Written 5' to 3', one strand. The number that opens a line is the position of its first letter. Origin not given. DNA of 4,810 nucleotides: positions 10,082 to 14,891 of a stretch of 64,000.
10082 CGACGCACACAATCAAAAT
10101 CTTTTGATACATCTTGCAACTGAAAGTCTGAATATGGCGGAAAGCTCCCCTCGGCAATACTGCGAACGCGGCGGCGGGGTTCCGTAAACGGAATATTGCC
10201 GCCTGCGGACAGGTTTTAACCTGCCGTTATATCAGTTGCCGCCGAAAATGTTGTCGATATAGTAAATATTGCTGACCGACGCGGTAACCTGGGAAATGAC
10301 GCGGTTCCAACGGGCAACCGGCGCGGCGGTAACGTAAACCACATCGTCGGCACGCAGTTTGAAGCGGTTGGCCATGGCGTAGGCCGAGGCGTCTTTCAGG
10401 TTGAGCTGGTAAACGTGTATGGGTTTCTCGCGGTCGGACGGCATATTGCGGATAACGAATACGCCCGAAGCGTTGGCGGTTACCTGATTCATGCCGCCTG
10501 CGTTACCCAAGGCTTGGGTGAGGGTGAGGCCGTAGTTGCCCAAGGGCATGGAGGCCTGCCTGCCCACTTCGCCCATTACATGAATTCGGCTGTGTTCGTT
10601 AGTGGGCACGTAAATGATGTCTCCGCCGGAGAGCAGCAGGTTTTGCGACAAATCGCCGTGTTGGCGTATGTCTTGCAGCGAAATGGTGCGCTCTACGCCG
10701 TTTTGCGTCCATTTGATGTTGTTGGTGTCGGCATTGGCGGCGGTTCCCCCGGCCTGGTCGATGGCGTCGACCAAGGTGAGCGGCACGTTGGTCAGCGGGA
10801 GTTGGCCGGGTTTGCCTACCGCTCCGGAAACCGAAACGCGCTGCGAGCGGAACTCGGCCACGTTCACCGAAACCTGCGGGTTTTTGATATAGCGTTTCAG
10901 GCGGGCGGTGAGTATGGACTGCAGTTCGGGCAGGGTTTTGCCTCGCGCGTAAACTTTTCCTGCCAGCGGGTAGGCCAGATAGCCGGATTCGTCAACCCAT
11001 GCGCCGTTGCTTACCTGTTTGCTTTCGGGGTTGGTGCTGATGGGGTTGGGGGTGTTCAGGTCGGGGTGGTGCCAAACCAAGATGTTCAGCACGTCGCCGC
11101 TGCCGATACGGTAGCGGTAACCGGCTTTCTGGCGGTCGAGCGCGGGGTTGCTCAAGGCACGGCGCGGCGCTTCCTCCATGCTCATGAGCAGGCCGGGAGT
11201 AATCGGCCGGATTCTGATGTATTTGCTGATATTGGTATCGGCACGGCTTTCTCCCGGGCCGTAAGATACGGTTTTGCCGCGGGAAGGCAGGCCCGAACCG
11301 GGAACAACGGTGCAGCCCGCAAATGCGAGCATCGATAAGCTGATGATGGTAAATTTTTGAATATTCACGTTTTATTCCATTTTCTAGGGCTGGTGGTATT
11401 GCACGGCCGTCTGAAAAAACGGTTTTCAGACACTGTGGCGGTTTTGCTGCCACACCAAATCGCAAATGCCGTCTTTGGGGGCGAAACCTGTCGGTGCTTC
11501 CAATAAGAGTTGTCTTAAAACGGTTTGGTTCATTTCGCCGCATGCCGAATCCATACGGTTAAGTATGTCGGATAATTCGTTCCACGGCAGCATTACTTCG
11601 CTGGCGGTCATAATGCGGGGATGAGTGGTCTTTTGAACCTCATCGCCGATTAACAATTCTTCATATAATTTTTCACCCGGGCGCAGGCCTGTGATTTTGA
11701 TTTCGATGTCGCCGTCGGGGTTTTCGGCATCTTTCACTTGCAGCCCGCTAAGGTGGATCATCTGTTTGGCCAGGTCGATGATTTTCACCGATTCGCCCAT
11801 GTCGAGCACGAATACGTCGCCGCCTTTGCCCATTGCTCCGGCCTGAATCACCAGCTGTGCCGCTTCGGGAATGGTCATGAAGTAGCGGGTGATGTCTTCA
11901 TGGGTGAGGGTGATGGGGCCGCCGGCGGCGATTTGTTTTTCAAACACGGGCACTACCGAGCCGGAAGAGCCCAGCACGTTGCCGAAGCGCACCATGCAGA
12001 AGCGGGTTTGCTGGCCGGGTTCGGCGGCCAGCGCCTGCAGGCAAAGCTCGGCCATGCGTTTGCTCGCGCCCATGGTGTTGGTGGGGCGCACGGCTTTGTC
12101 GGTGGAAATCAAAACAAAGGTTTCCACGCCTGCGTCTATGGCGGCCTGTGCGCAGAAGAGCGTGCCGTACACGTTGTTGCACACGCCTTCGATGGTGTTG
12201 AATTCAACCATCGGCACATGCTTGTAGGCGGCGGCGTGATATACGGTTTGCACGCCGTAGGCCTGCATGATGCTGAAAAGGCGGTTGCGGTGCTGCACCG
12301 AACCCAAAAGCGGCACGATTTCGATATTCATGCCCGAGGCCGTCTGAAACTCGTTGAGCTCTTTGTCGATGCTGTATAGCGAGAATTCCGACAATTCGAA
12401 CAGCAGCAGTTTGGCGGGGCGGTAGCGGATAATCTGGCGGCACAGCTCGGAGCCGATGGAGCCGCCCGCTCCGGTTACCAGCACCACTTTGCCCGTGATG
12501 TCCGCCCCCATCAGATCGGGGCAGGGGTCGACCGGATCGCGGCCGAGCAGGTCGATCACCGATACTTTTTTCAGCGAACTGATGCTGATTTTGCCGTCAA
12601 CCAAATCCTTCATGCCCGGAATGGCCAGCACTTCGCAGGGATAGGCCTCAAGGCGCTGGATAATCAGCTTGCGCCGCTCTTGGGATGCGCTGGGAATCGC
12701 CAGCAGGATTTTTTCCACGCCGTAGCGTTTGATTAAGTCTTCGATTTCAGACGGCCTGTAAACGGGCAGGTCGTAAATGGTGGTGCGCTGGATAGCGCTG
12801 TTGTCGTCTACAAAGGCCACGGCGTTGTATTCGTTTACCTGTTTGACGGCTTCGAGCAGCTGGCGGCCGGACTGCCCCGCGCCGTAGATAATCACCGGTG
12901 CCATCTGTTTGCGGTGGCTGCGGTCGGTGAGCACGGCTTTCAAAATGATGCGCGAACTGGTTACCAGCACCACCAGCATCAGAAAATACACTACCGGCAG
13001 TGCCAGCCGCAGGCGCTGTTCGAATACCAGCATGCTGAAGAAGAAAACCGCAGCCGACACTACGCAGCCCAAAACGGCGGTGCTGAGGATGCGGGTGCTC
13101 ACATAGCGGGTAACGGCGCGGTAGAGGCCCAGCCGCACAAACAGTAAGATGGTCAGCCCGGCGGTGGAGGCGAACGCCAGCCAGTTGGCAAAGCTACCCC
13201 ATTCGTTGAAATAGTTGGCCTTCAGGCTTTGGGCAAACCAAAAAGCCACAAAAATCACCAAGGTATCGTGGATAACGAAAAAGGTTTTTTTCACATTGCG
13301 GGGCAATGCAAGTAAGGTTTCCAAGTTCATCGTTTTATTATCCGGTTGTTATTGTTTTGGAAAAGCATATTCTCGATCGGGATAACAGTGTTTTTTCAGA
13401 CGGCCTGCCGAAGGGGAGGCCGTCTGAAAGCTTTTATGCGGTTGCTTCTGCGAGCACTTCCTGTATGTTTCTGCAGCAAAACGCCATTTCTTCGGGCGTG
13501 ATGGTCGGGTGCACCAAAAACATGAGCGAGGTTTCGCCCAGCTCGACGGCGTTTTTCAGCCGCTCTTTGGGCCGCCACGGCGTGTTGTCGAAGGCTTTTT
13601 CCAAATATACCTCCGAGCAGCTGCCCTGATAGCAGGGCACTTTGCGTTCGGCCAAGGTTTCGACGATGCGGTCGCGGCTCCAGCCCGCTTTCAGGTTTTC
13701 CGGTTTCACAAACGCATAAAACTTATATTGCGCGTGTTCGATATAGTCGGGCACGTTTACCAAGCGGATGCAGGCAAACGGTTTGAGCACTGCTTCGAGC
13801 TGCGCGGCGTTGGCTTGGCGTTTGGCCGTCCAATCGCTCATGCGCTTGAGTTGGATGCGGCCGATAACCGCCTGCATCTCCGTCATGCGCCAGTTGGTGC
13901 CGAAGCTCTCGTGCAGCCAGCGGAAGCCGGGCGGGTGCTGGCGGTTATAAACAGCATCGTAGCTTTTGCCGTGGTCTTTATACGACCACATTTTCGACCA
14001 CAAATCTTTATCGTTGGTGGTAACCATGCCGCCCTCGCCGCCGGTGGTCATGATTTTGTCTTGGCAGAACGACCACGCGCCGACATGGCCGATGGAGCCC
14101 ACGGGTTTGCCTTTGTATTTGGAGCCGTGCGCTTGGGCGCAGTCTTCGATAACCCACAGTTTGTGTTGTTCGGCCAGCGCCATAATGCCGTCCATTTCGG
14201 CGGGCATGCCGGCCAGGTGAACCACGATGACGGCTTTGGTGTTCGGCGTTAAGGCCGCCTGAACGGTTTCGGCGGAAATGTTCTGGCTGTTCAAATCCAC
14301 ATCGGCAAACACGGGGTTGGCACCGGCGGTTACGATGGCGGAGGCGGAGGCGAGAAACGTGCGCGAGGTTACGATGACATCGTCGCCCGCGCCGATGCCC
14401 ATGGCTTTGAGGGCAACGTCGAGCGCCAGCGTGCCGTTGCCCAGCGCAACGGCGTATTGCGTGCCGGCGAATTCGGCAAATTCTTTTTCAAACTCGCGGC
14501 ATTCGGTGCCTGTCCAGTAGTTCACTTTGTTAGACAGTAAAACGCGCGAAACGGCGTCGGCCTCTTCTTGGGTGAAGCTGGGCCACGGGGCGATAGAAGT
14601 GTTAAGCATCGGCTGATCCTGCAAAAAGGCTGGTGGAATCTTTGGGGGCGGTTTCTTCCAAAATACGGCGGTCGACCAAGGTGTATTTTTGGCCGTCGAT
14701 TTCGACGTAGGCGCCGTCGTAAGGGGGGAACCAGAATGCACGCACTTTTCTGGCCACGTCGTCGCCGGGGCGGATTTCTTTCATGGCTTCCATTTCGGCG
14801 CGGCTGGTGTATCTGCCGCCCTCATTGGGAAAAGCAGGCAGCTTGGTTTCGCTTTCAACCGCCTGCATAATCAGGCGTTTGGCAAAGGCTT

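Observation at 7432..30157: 23-kb Wzx/Wzy-dependent polysaccharide locus with Wza-Wzb-Wzc in a Neisseria: chimeric bacillosamine-type initiation plus UDP-GlcNAc3NAcA pathway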

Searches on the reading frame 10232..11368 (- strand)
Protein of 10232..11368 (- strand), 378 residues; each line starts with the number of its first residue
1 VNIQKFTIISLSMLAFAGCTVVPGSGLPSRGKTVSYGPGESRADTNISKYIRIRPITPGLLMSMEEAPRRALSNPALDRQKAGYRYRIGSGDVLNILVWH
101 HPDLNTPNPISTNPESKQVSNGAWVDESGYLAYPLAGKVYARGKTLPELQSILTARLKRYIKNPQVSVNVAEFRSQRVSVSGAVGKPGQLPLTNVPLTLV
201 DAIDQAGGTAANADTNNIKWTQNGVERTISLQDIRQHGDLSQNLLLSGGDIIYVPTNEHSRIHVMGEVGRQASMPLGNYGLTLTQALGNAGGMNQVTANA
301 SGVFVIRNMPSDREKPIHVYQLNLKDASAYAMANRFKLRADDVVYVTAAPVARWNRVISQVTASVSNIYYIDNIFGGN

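Call 3: search_protein_families(library=pfam, proteins=[window:10232-11368:-])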
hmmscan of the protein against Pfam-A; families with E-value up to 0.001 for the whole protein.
window:10232-11368:- (378 aa): 4 families
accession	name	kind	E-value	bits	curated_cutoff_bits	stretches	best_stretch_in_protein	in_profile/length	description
PF22461.2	SLBB_2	-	2.8e-45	152.7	27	2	176-254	1-79/79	SLBB domain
PF02563.21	Poly_export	-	3.5e-23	82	28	1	82-170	3-76/77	Polysaccharide biosynthesis/export protein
PF10531.15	SLBB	-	2.5e-13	50.1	27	1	178-222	2-45/55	SLBB domain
PF18412.6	Wza_C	-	5.1e-07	29.8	25.8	1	349-370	1-22/30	Outer-membrane lipoprotein Wza C-terminal domain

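Call 6: search_protein_families(library=ncbifam, proteins=[window:10232-11368:-])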
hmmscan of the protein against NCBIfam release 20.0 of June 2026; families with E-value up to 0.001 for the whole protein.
window:10232-11368:- (378 aa): 5 families
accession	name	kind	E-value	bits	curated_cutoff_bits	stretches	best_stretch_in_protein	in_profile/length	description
NF011658.0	PRK15078.1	subfamily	1.5e-119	399.2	333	1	3-371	5-369/380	polysaccharide export protein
TIGR03028.1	EpsE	equivalog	6.4e-33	114.1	262.65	1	86-346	2-234/239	polysaccharide export protein EpsE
TIGR03027.2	pepcterm_export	equivalog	4.6e-31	107.8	180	1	85-256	2-166/169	XrtA/PEP-CTERM system exopolysaccharide export protein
NF041843.1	EpsY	equivalog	4.4e-21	75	320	2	84-218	51-169/211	exopolysaccharide export protein EpsY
NF011722.0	PRK15175.1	equivalog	1.2e-10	40.8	456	1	56-358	41-341/355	Vi polysaccharide ABC transporter protein VexA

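Call 15: find_encoding_contigs(protein=window:10232-11368:-, flank=10000, max_places=6)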
Protein window:10232-11368:- (378 aa): no gene with exactly this product is on record in the collection.

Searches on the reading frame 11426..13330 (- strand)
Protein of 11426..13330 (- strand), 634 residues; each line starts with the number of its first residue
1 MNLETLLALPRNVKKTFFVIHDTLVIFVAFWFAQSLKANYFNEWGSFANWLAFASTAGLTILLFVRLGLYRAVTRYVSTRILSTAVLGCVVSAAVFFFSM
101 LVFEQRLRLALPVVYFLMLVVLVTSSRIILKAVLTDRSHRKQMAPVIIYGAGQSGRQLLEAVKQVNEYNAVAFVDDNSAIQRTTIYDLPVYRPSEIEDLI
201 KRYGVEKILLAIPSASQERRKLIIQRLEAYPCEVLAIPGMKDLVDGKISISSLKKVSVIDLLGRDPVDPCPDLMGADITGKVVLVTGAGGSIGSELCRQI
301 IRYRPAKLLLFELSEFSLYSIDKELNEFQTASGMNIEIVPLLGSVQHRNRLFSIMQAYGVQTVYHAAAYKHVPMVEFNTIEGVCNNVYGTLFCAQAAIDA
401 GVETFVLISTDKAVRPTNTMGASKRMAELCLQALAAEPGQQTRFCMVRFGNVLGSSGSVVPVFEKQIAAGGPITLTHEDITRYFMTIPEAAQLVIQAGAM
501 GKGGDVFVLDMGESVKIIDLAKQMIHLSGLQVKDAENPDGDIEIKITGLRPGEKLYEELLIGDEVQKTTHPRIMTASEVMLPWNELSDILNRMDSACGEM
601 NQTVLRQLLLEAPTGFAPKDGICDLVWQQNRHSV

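Call 3: search_protein_families(library=pfam, proteins=[window:11426-13330:-])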
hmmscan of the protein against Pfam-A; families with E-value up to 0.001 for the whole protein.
window:11426-13330:- (634 aa): 8 families
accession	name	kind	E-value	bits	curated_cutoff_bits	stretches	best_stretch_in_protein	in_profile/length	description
PF02719.21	Polysacc_synt_2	-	5.4e-128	426.7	20.2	1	283-577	1-292/293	Polysaccharide biosynthesis protein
PF01370.27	Epimerase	-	1.2e-16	61.3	20.9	1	283-507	1-237/240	NAD dependent epimerase/dehydratase family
PF13727.12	CoA_binding_3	-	1.3e-10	42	25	1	75-238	10-175/175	CoA-binding domain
PF16363.11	GDP_Man_Dehyd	-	1.3e-07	31.8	27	1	284-411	1-130/332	GDP-mannose 4,6 dehydratase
PF01073.25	3Beta_HSD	-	5.7e-07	29.3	22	1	284-416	1-122/280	3-beta hydroxysteroid dehydrogenase/isomerase family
PF17836.7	PglD_N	-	1.1e-05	26.4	23.4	1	146-214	2-67/78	PglD N-terminal domain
PF04321.23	RmlD_sub_bind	-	1.9e-05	24.3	27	1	283-412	3-103/287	RmlD substrate binding domain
PF02629.25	CoA_binding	-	0.00054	21.1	22.3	0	143-215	3-74/97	CoA binding domain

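Call 6: search_protein_families(library=ncbifam, proteins=[window:11426-13330:-])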
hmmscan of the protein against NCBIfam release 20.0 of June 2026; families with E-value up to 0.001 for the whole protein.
window:11426-13330:- (634 aa): 23 families
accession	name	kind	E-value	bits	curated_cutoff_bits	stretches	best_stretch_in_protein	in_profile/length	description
TIGR03589.1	PseB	equivalog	1.5e-54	185.2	407.75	1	280-569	4-271/324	UDP-N-acetylglucosamine 4,6-dehydratase (inverting)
TIGR04130.1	FnlA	equivalog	8.5e-44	149.8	730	1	280-565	4-270/337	UDP-N-acetylglucosamine 4,6-dehydratase/5-epimerase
TIGR03025.1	EPS_sugtrans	subfamily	3.6e-23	82.5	295.55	1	21-261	2-245/445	exopolysaccharide biosynthesis polyprenyl glycosylphosphotransferase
TIGR03023.1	WcaJ_sugtrans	equivalog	1.3e-20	74.1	410.75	1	21-261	2-250/453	undecaprenyl-phosphate glucose phosphotransferase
TIGR03022.1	WbaP_sugtrans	subfamily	2.6e-15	56.6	403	1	19-260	2-245/456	undecaprenyl-phosphate galactose phosphotransferase WbaP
TIGR01179.1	galE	equivalog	2.9e-11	42.8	262.3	1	283-456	2-180/332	UDP-glucose 4-epimerase GalE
TIGR04180.1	EDH_00030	hypoth_equivalog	8e-10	38.3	475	1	283-412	1-123/297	NAD-dependent 4,6-dehydratase LegB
TIGR03570.1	NeuD_NnaD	subfamily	8.3e-10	38.6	160.8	1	146-235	2-87/202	NeuD/PglB/VioB family sugar acetyltransferase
NF007956.0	PRK10675.1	subfamily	2.5e-09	36.7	394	1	283-410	3-124/338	UDP-glucose 4-epimerase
NF050817.1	PolSacchBiosHfsE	equivalog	1.2e-08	34.2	750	1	51-262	48-260/467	polysaccharide biosynthesis protein HfsE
TIGR03466.1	HpnA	hypoth_equivalog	3.7e-06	26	367.65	1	282-415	2-118/327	hopanoid-associated sugar epimerase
NF004526.0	PRK05872.1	subfamily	1e-05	24.8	276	1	276-329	6-58/297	short-chain dehydrogenase/reductase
TIGR01181.1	dTDP_gluc_dehyt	equivalog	1.7e-05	24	365.1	1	283-412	2-127/321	dTDP-glucose 4,6-dehydratase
NF045894.1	PKS_plus_SDR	equivalog_domain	2.1e-05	22.3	1740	1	282-440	1159-1321/1515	type I polyketide synthase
NF003988.0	PRK05472.1-1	equivalog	3.9e-05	23.7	321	1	141-224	82-169/214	redox-sensing transcriptional repressor Rex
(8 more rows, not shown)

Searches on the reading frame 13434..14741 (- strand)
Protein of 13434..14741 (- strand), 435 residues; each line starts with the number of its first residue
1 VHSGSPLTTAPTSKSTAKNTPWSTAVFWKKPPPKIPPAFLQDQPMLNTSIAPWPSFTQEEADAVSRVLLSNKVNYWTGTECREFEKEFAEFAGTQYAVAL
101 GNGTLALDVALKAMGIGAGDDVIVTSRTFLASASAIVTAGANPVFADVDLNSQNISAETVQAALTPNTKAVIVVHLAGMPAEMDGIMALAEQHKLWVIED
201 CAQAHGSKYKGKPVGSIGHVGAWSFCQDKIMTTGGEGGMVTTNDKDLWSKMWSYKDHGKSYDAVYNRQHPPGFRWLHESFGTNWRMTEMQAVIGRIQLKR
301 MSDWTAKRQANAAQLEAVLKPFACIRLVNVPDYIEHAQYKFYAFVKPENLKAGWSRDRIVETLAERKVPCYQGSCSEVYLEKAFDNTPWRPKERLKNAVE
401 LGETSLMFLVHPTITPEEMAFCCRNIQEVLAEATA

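Call 3: search_protein_families(library=pfam, proteins=[window:13434-14741:-])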
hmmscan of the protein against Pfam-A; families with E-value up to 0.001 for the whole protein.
window:13434-14741:- (435 aa): 3 families
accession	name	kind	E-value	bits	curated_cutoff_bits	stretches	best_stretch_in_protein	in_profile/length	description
PF01041.23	DegT_DnrJ_EryC1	-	4.3e-95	319.4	19.8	1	57-423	4-356/360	DegT/DnrJ/EryC1/StrS aminotransferase family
PF01212.27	Beta_elim_lyase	-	1e-05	25.5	27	1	75-325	28-271/288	Beta-eliminating lyase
PF01053.26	Cys_Met_Meta_PP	-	0.0003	19.9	27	1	82-178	55-148/381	Cys/Met metabolism PLP-dependent enzyme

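Call 6: search_protein_families(library=ncbifam, proteins=[window:13434-14741:-])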
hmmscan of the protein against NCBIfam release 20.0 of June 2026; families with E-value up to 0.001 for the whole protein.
window:13434-14741:- (435 aa): 19 families
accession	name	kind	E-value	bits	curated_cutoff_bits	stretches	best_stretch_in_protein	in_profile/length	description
TIGR03588.1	PseC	equivalog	6.4e-66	222.8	423.5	1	57-430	10-380/380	UDP-4-amino-4,6-dideoxy-N-acetyl-beta-L-altrosamine transaminase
NF008658.2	PRK11658.1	equivalog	1.1e-62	211.8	631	1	54-368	10-318/379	UDP-4-amino-4-deoxy-L-arabinose aminotransferase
TIGR04181.1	NHT_00031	hypoth_equivalog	1.7e-59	201.5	420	1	53-368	5-320/359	LegC family aminotransferase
NF008687.0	PRK11706.1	equivalog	7.4e-57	192.8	375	1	54-368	7-314/375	dTDP-4-amino-4,6-dideoxygalactose transaminase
NF011936.0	PRK15407.1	equivalog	1.6e-55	188.6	423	1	73-432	59-438/440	lipopolysaccharide biosynthesis protein RfbH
TIGR02379.1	ECA_wecE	subfamily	7.1e-52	176.4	434.85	1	53-368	6-315/376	dTDP-4-amino-4,6-dideoxy-D-glucose transaminase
TIGR04427.1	PLP_DesI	equivalog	3.7e-47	161.3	650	1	75-426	48-379/390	dTDP-4-dehydro-6-deoxyglucose aminotransferase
NF005816.0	PRK07682.1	equivalog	7.4e-09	34.7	620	1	103-201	99-203/390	aminotransferase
NF004770.0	PRK06108.1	subfamily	4.2e-07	29.1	422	1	88-200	90-209/396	pyridoxal phosphate-dependent aminotransferase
NF005817.0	PRK07683.1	equivalog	6.6e-07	28.4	575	1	103-200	98-200/387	aminotransferase A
NF002878.0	PRK03321.1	subfamily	1.1e-06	27.6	374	1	70-174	48-152/352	histidinol-phosphate transaminase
NF004621.0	PRK05957.1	equivalog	3.8e-05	22.6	498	1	103-175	98-168/389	pyridoxal phosphate-dependent aminotransferase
TIGR01325.1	O_suc_HS_sulf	equivalog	4.4e-05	22.3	510.05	1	80-191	55-163/380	O-succinylhomoserine sulfhydrylase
NF041364.1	GntC_guanitoxin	equivalog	5.3e-05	22.3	415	1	107-201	73-174/356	guanitoxin biosynthesis PLP-dependent (S)-gamma-hydroxy-L-arginine cyclodehydratase GntC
NF012025.0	PRK15481.1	equivalog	5.4e-05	22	573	1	92-180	139-225/432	MocR-like B6 salvage transcription factor PtsJ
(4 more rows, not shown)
